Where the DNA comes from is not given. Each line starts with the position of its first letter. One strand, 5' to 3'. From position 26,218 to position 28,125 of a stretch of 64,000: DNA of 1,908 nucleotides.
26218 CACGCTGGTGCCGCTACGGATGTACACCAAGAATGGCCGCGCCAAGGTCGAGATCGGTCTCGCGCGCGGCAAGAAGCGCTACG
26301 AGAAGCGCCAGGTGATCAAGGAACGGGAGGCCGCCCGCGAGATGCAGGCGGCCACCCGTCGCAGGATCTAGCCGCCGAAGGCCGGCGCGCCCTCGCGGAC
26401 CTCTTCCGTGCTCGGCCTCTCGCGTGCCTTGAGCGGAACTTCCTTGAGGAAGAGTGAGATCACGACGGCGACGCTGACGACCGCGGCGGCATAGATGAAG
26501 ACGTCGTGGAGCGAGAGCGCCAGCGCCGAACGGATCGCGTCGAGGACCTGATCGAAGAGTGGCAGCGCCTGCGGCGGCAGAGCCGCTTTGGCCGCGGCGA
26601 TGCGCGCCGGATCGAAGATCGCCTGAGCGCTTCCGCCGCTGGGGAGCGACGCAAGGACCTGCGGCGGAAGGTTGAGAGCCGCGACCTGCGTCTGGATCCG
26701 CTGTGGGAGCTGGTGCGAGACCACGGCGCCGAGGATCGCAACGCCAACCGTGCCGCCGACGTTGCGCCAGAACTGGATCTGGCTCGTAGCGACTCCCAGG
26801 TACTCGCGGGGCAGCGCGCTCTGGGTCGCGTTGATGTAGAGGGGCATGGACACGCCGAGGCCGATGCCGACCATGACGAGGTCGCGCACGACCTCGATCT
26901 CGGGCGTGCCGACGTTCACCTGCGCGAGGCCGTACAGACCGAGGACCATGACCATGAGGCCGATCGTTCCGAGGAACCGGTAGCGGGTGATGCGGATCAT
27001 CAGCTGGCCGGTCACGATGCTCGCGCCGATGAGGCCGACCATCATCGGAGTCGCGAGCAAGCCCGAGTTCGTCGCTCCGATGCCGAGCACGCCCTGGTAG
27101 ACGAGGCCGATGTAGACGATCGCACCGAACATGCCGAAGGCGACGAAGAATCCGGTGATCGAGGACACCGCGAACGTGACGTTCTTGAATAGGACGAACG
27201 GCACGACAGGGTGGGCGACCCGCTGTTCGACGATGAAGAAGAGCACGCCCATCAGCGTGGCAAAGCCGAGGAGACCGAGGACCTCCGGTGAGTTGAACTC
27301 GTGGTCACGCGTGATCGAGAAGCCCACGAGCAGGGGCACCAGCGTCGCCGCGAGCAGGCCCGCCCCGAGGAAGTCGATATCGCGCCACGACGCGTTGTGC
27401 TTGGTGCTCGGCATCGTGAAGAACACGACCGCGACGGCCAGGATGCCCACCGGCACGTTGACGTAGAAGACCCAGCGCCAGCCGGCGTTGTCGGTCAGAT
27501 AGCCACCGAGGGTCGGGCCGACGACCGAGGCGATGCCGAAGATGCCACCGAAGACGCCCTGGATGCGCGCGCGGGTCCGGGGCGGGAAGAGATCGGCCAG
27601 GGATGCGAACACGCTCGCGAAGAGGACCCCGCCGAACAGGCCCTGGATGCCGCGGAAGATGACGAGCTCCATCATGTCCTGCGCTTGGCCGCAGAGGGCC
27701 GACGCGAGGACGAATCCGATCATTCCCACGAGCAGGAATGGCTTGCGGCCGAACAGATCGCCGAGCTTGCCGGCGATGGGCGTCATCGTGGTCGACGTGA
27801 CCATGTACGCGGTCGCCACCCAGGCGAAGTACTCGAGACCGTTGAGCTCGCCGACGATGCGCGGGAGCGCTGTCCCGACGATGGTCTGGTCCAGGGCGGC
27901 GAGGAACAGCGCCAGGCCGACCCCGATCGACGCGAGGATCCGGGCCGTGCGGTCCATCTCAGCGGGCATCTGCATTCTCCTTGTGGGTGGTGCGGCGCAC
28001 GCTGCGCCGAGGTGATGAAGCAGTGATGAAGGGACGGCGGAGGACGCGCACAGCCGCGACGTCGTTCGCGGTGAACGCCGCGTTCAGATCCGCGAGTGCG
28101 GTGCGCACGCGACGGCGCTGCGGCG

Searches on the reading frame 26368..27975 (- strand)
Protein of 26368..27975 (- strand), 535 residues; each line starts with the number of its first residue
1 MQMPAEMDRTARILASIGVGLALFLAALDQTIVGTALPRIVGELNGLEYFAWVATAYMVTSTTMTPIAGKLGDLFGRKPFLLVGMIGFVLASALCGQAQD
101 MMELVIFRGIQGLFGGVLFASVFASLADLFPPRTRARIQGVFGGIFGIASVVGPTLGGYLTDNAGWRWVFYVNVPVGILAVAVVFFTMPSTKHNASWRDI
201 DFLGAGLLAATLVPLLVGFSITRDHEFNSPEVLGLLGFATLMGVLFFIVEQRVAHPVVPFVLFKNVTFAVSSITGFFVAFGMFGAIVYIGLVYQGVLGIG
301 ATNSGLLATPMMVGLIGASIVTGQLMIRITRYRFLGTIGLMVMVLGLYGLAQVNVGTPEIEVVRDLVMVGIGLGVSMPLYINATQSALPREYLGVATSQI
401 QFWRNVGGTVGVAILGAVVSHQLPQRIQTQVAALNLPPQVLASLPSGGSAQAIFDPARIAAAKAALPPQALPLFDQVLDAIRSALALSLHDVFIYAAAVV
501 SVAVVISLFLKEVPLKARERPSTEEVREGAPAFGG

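Call 38: search_protein_families(library=pfam, proteins=[window:26368-27975:-], max_evalue=0.01)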
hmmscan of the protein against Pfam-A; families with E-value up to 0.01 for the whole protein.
window:26368-27975:- (535 aa): 3 families
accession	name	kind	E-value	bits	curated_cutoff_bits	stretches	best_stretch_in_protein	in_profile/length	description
PF07690.21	MFS_1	-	5.2e-53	180.6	33.4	1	20-411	2-346/347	Major Facilitator Superfamily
PF06609.19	TRI12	-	4.4e-13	49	23.2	1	4-513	33-556/599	Fungal trichothecene efflux pump (TRI12)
PF00083.30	Sugar_tr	-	7.5e-09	35.4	22.3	2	51-118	49-119/452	Sugar (and other) transporter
